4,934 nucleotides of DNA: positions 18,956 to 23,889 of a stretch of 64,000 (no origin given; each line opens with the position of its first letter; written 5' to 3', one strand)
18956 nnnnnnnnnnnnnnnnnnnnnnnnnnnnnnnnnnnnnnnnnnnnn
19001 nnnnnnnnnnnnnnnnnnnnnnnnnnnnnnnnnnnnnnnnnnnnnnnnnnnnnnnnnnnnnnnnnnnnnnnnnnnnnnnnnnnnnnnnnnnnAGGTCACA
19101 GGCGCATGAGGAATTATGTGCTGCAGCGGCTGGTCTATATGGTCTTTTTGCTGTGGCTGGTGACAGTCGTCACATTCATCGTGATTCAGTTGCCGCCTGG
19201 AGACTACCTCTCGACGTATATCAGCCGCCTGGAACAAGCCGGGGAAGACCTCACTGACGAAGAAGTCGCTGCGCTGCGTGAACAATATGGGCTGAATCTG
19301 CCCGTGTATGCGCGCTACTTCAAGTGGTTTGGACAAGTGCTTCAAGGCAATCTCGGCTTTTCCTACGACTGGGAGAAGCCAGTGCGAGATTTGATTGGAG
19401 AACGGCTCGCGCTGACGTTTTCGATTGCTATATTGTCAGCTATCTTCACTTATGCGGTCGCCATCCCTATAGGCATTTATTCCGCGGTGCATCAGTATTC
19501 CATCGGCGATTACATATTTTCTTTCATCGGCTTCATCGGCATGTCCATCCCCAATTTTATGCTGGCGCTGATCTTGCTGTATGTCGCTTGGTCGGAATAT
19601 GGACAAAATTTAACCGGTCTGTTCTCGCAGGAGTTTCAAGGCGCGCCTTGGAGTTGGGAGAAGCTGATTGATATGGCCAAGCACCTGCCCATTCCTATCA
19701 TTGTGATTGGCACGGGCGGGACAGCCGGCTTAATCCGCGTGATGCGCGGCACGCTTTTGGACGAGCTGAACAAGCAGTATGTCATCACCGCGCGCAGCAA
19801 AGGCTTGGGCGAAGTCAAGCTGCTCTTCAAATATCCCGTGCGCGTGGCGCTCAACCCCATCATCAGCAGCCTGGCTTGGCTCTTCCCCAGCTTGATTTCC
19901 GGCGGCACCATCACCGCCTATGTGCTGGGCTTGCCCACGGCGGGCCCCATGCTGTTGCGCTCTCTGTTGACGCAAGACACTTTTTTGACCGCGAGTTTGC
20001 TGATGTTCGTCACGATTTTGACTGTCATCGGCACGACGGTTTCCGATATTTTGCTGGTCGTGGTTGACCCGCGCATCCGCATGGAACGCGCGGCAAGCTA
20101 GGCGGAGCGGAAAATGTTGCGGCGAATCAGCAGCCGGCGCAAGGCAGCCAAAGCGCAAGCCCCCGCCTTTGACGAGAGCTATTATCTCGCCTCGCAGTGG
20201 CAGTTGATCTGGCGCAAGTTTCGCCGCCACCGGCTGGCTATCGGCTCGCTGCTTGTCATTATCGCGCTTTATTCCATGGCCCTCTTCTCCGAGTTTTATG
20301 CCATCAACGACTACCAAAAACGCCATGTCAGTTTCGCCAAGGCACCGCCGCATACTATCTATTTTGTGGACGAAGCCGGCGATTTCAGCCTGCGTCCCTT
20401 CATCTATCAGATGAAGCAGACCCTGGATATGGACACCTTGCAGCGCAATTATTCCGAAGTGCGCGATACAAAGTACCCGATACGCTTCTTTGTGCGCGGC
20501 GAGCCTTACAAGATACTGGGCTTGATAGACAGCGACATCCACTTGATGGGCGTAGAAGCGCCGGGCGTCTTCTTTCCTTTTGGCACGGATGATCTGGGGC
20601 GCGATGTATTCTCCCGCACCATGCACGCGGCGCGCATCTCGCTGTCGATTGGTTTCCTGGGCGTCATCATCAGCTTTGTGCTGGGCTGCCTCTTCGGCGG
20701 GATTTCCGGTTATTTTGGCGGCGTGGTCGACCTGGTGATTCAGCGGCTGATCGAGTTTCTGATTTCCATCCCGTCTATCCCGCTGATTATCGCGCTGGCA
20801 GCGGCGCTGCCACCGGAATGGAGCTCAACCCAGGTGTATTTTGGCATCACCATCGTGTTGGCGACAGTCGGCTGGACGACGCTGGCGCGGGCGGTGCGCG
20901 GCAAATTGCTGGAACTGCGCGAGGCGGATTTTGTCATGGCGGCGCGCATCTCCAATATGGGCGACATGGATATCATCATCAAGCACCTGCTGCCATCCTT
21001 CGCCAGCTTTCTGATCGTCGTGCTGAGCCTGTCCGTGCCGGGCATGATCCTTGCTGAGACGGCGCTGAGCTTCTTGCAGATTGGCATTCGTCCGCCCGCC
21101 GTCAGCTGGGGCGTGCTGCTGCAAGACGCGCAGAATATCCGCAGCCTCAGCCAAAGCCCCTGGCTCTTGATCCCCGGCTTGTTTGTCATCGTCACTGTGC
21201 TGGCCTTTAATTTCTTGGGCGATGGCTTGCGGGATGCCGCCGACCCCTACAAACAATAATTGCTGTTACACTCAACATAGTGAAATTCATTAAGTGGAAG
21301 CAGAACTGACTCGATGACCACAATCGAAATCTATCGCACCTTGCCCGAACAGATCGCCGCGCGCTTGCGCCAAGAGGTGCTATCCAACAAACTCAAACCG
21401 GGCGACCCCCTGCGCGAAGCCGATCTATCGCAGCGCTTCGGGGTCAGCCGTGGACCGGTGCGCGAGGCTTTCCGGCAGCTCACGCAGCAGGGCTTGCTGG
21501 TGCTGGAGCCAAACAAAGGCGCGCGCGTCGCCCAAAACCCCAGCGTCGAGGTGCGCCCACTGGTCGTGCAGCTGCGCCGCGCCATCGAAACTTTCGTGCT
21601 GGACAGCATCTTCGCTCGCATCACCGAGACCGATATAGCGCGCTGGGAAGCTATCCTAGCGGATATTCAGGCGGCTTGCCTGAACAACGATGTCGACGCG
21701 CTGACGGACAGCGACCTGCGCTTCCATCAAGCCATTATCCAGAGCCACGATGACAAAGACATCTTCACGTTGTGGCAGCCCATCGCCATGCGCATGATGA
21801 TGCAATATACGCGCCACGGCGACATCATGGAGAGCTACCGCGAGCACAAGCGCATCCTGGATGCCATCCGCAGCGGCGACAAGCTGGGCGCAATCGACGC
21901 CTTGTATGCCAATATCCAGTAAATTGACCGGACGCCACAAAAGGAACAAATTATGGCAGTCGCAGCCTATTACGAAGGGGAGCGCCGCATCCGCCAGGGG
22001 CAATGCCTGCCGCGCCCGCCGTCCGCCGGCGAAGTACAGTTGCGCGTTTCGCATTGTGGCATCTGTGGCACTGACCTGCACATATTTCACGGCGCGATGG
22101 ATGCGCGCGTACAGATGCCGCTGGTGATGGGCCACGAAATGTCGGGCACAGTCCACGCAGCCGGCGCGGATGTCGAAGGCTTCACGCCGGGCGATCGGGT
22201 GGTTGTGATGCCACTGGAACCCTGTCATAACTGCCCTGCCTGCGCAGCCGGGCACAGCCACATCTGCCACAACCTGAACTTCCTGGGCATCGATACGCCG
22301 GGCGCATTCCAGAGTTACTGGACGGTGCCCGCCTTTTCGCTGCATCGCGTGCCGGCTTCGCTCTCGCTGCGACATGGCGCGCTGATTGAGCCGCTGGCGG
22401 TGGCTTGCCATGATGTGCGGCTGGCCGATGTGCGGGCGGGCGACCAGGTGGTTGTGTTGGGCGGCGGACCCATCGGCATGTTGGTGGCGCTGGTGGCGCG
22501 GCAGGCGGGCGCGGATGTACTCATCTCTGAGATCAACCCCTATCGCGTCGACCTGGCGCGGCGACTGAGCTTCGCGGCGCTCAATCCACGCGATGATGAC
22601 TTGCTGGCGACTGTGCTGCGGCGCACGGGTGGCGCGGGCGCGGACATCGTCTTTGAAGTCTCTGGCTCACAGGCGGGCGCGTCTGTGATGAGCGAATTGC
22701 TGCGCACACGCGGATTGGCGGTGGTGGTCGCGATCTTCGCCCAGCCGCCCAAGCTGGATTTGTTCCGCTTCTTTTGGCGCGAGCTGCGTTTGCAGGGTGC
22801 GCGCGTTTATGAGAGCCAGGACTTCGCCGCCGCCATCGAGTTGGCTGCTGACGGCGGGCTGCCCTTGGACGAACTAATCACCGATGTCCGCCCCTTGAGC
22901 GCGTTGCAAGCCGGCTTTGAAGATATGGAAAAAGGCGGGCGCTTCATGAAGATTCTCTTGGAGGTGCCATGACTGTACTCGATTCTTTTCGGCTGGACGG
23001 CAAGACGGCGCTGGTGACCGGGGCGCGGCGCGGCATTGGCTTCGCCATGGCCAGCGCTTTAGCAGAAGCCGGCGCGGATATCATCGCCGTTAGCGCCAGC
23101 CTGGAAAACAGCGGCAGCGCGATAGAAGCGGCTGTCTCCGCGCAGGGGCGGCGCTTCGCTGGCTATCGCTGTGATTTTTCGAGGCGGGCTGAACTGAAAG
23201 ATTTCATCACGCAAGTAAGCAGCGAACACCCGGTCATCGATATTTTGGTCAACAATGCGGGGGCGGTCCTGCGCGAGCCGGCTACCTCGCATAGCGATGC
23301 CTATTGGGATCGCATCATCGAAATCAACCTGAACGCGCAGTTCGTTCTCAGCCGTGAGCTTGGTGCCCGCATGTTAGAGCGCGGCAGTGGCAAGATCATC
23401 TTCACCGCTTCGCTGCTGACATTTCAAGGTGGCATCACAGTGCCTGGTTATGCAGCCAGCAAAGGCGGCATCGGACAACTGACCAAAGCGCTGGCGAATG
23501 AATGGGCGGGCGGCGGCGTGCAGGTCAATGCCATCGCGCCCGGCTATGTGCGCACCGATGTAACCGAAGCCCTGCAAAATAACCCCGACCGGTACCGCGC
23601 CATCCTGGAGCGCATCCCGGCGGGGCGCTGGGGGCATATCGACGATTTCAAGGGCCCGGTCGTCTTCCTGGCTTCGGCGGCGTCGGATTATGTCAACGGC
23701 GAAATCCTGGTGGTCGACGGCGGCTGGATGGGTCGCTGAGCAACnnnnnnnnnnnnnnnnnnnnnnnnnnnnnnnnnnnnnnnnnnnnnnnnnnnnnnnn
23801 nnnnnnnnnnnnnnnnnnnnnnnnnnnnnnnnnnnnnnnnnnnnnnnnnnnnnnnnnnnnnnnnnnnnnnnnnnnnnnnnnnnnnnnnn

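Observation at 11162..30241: Cytoplasmic anhydrogalactose/agar-type polysaccharide utilisation locus in a putative non-Bacteroidota, non-Proteobacteria host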

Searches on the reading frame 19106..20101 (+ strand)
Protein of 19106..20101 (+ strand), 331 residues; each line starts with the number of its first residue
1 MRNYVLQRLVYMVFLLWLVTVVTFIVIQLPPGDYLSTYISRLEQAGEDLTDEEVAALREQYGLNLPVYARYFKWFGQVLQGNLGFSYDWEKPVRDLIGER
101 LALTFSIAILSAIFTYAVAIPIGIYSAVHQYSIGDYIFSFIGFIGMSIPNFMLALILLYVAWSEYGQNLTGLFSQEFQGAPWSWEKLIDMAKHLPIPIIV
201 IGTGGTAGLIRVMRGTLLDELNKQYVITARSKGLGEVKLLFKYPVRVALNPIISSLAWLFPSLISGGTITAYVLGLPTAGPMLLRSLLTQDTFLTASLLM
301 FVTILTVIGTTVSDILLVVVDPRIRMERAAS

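Call 3: search_protein_families(library=pfam, proteins=[window:19106-20101:+], max_evalue=0.01)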
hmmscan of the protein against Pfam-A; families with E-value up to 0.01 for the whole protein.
window:19106-20101:+ (331 aa): 2 families
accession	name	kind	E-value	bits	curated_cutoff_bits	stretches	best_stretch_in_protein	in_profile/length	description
PF00528.27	BPD_transp_1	-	3.6e-28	99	26.4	1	119-325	1-183/184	Binding-protein-dependent transport system inner membrane component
PF19300.4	BPD_transp_1_N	-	2.7e-08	34.4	23.8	1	1-108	1-114/114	Binding-prot-dependent transport system membrane comp, N-term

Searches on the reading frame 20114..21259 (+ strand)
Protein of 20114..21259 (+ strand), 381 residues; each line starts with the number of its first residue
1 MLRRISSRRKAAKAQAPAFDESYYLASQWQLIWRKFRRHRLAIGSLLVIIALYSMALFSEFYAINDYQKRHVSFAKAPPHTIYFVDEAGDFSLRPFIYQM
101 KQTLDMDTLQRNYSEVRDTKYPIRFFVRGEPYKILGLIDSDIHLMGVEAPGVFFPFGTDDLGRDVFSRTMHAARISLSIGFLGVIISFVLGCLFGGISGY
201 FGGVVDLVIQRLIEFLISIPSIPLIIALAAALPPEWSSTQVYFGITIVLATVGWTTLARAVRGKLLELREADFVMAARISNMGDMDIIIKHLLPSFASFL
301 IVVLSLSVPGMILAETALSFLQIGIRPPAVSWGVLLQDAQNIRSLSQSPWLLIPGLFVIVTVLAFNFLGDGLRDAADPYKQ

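Call 3: search_protein_families(library=pfam, proteins=[window:20114-21259:+], max_evalue=0.01)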
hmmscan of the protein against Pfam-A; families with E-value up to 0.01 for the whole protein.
window:20114-21259:+ (381 aa): 2 families
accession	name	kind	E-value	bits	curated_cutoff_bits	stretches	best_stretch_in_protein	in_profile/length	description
PF00528.27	BPD_transp_1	-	5.1e-22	78.9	26.4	1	192-378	2-180/184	Binding-protein-dependent transport system inner membrane component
PF12911.12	OppC_N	-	4e-13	49.5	23.9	1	27-79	1-53/53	N-terminal TM domain of oligopeptide transport permease C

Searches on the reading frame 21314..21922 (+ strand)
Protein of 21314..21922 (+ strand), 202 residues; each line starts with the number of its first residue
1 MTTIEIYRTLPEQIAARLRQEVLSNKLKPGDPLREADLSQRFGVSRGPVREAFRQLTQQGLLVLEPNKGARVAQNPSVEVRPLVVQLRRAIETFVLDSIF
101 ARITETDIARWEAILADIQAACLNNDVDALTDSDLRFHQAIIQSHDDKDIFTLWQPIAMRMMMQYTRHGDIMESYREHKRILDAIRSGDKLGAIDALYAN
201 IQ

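Call 3: search_protein_families(library=pfam, proteins=[window:21314-21922:+], max_evalue=0.01)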
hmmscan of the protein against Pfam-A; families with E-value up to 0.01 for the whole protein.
window:21314-21922:+ (202 aa): 4 families
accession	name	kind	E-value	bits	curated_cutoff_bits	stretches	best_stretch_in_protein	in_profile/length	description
PF00392.27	GntR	-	8e-19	67.5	27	1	12-72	3-64/64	Bacterial regulatory proteins, gntR family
PF07729.17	FCD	-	3.7e-17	63.3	24.3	1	85-199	3-121/125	FCD domain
PF13412.12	HTH_24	-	0.0023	17.9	21.9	1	36-62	21-47/48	Winged helix-turn-helix DNA-binding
PF01325.25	Fe_dep_repress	-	0.0051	17.4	26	1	32-70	22-60/60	Iron dependent repressor, N-terminal DNA binding domain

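Call 19: search_protein_families(library=ncbifam, proteins=[window:21314-21922:+], max_evalue=0.00001)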
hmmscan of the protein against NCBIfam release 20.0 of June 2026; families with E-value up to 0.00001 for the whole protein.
window:21314-21922:+ (202 aa): 13 families
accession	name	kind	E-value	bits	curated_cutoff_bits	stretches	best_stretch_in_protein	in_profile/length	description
TIGR03338.1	phnR_burk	equivalog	4.2e-30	105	271.5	1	8-200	10-205/212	phosphonate utilization associated transcriptional regulator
NF003011.0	PRK03837.1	subfamily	5e-15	55.7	260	2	8-74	12-79/241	transcriptional regulator NanR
NF007741.0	PRK10421.1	equivalog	5.8e-12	45.5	311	1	7-74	5-73/262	transcriptional regulator LldR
NF052282.1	PLP_TF_PdxR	equivalog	1.2e-10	41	320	1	10-80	2-73/448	MocR-like pyridoxine biosynthesis transcription factor PdxR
NF008504.0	PRK11414.1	equivalog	1.6e-10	41.1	225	1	10-197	12-204/221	GntR family transcriptional regulator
TIGR02018.2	his_ut_repres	equivalog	6.1e-10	38.8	220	1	12-91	2-82/226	histidine utilization transcriptional repressor HutC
TIGR02325.1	C_P_lyase_phnF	equivalog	9.6e-09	35.1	156.8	1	7-75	6-75/238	phosphonate metabolism transcriptional regulator PhnF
NF007292.0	PRK09764.1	equivalog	9.9e-09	34.7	281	1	12-63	8-60/240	GntR family transcriptional regulator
NF007001.0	PRK09464.1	equivalog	1.2e-08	35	330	1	10-157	11-173/254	pyruvate dehydrogenase complex transcriptional repressor PdhR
NF008576.0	PRK11534.1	equivalog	3.8e-08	33.3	218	1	17-145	15-146/225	DNA-binding transcriptional regulator CsiR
NF041547.1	GntR_LSA1692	equivalog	1.6e-06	28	275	1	12-77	4-70/233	GntR family transcriptional regulator, LSA1692 subfamily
TIGR02404.1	trehalos_R_Bsub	equivalog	2.4e-06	27.4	211.95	1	12-79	3-71/233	trehalose operon repressor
NF007442.0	PRK09990.1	equivalog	7.6e-06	25.5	301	0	8-88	9-91/256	transcriptional regulator GlcC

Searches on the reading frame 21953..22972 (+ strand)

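Call 3: search_protein_families(library=pfam, proteins=[window:21953-22972:+], max_evalue=0.01)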
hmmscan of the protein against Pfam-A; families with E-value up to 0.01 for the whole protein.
window:21953-22972:+ (339 aa): 8 families
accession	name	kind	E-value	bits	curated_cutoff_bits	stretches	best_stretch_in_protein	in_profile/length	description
PF08240.17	ADH_N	-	2e-30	105.5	23.5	1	25-134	2-103/104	Alcohol dehydrogenase GroES-like domain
PF00107.32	ADH_zinc_N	-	1.3e-20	74.1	31.8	1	173-299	1-128/129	Zinc-binding dehydrogenase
PF16912.11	Glu_dehyd_C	-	3.4e-05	23.9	34.9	1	141-326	3-202/211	Glucose dehydrogenase C-terminus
PF07992.20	Pyr_redox_2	-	0.0004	20.3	26.1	1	156-196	137-175/291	Pyridine nucleotide-disulphide oxidoreductase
PF00670.27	AdoHcyase_NAD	-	0.001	19.6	27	0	161-197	21-57/162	S-adenosyl-L-homocysteine hydrolase, NAD binding domain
PF02254.24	TrkA_N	-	0.0035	18.1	23.8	1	166-264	1-98/116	TrkA-N domain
PF03486.20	HI0933_like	-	0.0036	17.2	50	1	165-195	2-32/244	HI0933-like protein Rossmann domain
PF01262.27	AlaDh_PNT_C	-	0.0059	16.5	23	1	165-200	30-65/214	Alanine dehydrogenase/PNT, C-terminal domain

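Call 19: search_protein_families(library=ncbifam, proteins=[window:21953-22972:+], max_evalue=0.00001)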
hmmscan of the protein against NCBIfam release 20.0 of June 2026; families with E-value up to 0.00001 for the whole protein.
window:21953-22972:+ (339 aa): 22 families
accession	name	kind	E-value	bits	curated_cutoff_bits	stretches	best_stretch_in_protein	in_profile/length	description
NF003808.0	PRK05396.1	equivalog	3.7e-59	200.3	380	1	24-337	24-339/341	L-threonine 3-dehydrogenase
TIGR00692.1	tdh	equivalog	5.9e-56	189.9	458.35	1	24-335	22-337/340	L-threonine 3-dehydrogenase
NF041097.1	keto_inos_dh_IolM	equivalog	1.3e-55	188.6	450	1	19-327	47-379/389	scyllo-inosose 3-dehydrogenase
NF007375.0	PRK09880.1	equivalog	1.6e-38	132.4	469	1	28-312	30-317/344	L-idonate 5-dehydrogenase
NF007489.0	PRK10083.1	equivalog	3.9e-38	131.3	376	1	20-335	20-334/339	Zn-dependent oxidoreductase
TIGR03989.1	Rxyl_3153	subfamily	7.6e-38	130.7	440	2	22-107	23-107/370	NDMA-dependent alcohol dehydrogenase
NF007642.0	PRK10309.1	equivalog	2.1e-36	125.8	550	1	17-211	17-211/347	galactitol-1-phosphate 5-dehydrogenase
TIGR03201.1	dearomat_had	equivalog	5.3e-33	114.5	338.65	1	23-327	21-338/349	6-hydroxycyclohex-1-ene-1-carbonyl-CoA dehydrogenase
NF010344.0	PRK13771.1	subfamily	2.7e-31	108.8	349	1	23-337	23-332/334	putative alcohol dehydrogenase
NF006940.0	PRK09422.1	equivalog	8.6e-30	103.8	344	1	21-328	20-325/338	alcohol dehydrogenase AdhP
TIGR03366.1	HpnZ_proposed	hypoth_equivalog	1.1e-29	103.6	328.1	1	23-316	3-313/315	putative phosphonate catabolism associated alcohol dehydrogenase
TIGR03451.1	mycoS_dep_FDH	equivalog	6.7e-29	100.8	512.9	2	22-107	23-106/358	S-(hydroxymethyl)mycothiol dehydrogenase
NF041172.1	AcrlCoa_red_Thmprot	equivalog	8.1e-26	90.7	500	1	23-337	23-333/334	acryloyl-CoA reductase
TIGR02818.1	adh_III_F_hyde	equivalog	3.8e-25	88.7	543.95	2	23-108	24-108/368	S-(hydroxymethyl)glutathione dehydrogenase/class III alcohol dehydrogenase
NF047908.1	AldhRedAhr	equivalog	2e-23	82.8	470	1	20-336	23-333/335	NADPH-dependent aldehyde reductase Ahr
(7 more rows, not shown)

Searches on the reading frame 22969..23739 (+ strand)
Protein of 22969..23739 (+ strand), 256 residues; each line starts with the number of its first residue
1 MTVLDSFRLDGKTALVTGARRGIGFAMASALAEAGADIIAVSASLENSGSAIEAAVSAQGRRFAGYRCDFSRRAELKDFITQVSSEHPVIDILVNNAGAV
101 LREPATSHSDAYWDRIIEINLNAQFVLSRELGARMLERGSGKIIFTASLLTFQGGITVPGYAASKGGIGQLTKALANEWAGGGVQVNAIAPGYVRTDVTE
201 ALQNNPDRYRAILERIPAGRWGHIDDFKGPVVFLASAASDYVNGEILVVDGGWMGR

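Call 4: search_protein_families(library=pfam, proteins=[window:22969-23739:+], max_evalue=0.01)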
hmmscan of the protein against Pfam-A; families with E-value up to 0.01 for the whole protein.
window:22969-23739:+ (256 aa): 5 families
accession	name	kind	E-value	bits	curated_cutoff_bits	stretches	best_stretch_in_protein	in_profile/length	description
PF13561.12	adh_short_C2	-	1.4e-54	185.7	27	1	18-253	1-235/236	Enoyl-(Acyl carrier protein) reductase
PF00106.31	adh_short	-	1.4e-52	178.5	26.6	1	12-204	1-192/195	short chain dehydrogenase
PF08659.16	KR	-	2.4e-11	44.3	22.6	1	13-194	2-178/180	KR domain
PF23441.1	SDR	-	5.1e-06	26.5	27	1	9-252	5-254/258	SDR-like rossmann domain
PF01370.27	Epimerase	-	5e-05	23.3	20.9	1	14-121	1-96/240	NAD dependent epimerase/dehydratase family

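Call 19: search_protein_families(library=ncbifam, proteins=[window:22969-23739:+], max_evalue=0.00001)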
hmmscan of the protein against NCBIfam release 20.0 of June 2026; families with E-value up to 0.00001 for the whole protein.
window:22969-23739:+ (256 aa): 224 families (the best 25 are shown)
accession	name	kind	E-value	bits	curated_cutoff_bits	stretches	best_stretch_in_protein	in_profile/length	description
TIGR01832.1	kduD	equivalog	3.5e-90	301.8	338.85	1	7-256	1-248/248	2-dehydro-3-deoxy-D-gluconate 5-dehydrogenase KduD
NF005390.0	PRK06935.1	equivalog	1.9e-88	296.1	369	1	4-256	8-258/258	2-dehydro-3-deoxy-D-gluconate 5-dehydrogenase KduD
NF006528.0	PRK08993.1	subfamily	2e-76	256.7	430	1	3-256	2-253/253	2-dehydro-3-deoxy-D-gluconate 5-dehydrogenase KduD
NF005488.0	PRK07097.1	equivalog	7.8e-69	231.7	369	1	4-254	3-258/266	gluconate 5-dehydrogenase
NF006070.0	PRK08213.1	subfamily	2.1e-64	217.5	279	1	1-253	2-256/259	gluconate 5-dehydrogenase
NF005711.0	PRK07523.1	subfamily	4.7e-60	203.3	413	1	5-252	4-250/255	SDR family oxidoreductase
TIGR01830.1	3oxo_ACP_reduc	equivalog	1.2e-59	202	297.75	1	14-253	1-238/239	3-oxoacyl-[acyl-carrier-protein] reductase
NF004778.0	PRK06124.1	equivalog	2.5e-59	200.7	303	1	2-255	2-254/256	SDR family oxidoreductase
NF005983.0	PRK08085.1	equivalog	2.6e-57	194.3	408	1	5-253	3-250/254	gluconate 5-dehydrogenase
NF005559.1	PRK07231.1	subfamily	9.3e-56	189.1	215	1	8-253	1-247/249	glucose 1-dehydrogenase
NF004197.0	PRK05653.1-1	equivalog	1.7e-54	185.1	332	1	8-253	4-246/249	3-oxoacyl-ACP reductase FabG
NF005309.0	PRK06841.1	subfamily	2.2e-54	184.7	286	1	5-253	9-252/255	GolD/DthD family dehydrogenase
NF004198.0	PRK05653.1-3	equivalog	1.3e-52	178.8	296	1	9-253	5-246/248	3-oxoacyl-ACP reductase FabG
NF006693.0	PRK09242.1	equivalog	1.3e-52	178.5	328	1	6-254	5-254/258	SDR family oxidoreductase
NF005446.0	PRK07035.1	equivalog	8.8e-51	172.6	373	1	4-254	4-254/255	SDR family oxidoreductase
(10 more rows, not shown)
